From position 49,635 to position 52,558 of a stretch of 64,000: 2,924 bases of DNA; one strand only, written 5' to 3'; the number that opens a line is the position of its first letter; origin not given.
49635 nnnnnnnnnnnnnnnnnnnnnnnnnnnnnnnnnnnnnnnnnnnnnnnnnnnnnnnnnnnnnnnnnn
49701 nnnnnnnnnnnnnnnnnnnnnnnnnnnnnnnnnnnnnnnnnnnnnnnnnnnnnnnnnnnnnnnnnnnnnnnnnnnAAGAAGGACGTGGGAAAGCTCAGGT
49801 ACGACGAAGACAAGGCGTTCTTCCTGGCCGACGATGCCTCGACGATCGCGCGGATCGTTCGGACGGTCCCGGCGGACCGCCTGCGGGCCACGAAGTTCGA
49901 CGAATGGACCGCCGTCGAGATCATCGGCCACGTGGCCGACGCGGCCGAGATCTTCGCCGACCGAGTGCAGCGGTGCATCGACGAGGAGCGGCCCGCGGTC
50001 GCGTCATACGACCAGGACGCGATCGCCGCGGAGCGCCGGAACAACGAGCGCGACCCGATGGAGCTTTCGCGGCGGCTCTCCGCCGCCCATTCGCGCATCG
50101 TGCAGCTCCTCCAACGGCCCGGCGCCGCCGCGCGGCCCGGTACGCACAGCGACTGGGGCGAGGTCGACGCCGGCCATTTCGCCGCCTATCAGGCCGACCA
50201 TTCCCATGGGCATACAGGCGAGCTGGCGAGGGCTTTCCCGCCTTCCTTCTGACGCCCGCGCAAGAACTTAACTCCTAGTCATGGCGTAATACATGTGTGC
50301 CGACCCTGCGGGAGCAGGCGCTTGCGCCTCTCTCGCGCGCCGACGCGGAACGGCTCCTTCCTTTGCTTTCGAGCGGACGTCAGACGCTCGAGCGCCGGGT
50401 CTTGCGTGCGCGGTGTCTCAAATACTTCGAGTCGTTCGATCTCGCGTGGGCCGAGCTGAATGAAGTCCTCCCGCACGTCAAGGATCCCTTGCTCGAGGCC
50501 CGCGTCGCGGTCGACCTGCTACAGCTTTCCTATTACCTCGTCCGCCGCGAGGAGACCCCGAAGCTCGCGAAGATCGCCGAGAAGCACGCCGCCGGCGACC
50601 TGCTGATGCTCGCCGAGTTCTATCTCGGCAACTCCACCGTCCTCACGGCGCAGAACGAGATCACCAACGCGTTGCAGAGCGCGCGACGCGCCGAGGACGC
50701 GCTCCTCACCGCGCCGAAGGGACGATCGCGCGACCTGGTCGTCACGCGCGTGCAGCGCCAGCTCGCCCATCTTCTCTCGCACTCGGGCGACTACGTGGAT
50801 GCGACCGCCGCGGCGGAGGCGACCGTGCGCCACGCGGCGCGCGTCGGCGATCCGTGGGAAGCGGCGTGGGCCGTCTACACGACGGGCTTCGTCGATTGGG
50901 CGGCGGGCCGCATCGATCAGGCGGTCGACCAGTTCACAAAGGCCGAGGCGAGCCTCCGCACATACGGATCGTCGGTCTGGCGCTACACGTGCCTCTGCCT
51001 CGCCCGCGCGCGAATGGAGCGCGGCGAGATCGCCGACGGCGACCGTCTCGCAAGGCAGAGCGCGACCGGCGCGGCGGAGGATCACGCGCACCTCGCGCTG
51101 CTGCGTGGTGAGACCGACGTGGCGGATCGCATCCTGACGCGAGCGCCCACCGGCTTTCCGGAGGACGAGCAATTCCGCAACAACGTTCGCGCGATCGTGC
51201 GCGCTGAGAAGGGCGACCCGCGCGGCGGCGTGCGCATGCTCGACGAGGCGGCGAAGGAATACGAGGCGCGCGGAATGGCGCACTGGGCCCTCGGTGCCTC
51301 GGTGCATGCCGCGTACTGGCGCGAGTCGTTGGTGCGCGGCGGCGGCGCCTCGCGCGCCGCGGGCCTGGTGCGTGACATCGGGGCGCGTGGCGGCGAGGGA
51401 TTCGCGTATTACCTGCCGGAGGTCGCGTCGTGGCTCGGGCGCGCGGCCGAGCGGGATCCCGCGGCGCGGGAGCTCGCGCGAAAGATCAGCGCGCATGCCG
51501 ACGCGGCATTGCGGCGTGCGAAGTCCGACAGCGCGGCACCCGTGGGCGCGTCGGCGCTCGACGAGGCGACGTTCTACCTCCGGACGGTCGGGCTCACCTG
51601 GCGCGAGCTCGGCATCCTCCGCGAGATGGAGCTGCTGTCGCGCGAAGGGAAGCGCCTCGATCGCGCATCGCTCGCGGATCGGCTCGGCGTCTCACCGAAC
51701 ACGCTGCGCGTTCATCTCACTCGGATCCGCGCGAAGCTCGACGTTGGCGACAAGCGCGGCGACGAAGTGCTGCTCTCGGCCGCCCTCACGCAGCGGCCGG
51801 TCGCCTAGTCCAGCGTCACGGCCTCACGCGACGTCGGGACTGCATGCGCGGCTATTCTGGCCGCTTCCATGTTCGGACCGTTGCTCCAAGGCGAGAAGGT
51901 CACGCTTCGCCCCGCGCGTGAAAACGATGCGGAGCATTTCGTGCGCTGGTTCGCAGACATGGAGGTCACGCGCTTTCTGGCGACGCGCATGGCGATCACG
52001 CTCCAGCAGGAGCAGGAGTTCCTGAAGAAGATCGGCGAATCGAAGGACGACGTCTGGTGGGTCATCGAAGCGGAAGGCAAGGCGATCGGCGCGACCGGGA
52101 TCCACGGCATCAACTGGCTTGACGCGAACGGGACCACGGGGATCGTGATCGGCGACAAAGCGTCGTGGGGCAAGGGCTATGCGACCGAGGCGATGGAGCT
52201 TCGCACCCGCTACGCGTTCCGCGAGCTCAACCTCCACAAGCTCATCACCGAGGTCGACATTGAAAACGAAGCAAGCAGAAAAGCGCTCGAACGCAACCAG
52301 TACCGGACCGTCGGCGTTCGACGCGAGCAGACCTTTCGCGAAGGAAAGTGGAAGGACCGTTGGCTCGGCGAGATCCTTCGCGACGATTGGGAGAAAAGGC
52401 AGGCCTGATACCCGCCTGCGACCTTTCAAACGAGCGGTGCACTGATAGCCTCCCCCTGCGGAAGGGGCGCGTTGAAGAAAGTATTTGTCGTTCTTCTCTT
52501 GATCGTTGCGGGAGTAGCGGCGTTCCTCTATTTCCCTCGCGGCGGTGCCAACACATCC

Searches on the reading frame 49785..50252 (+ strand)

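Call 59: search_protein_families(library=pfam, proteins=[window:49785-50252:+], max_evalue=0.001)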
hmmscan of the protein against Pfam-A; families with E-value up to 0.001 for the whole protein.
window:49785-50252:+ (155 aa): 2 families
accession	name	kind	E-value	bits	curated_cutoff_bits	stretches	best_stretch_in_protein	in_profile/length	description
PF12867.12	DinB_2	-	1.8e-11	45.1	24.8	1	23-146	11-127/128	DinB superfamily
PF11716.13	MDMPI_N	-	0.00012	23.2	24.2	1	19-133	6-125/140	Mycothiol maleylpyruvate isomerase N-terminal domain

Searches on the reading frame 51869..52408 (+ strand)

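Call 60: search_protein_families(library=pfam, proteins=[window:51869-52408:+], max_evalue=0.001)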
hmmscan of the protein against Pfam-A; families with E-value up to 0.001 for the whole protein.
window:51869-52408:+ (179 aa): 4 families
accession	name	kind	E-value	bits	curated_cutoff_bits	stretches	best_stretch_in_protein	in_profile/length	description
PF13302.13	Acetyltransf_3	-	6.6e-29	101.8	25.4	1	11-143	2-135/138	Acetyltransferase (GNAT) domain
PF13420.13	Acetyltransf_4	-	1.1e-09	38.9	24.3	1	13-164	1-153/155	Acetyltransferase (GNAT) domain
PF00583.31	Acetyltransf_1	-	2.8e-09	37.7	20.7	1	55-142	24-113/116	Acetyltransferase (GNAT) family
PF13523.12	Acetyltransf_8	-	2.9e-09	37.1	27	1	18-149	3-141/145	Acetyltransferase (GNAT) domain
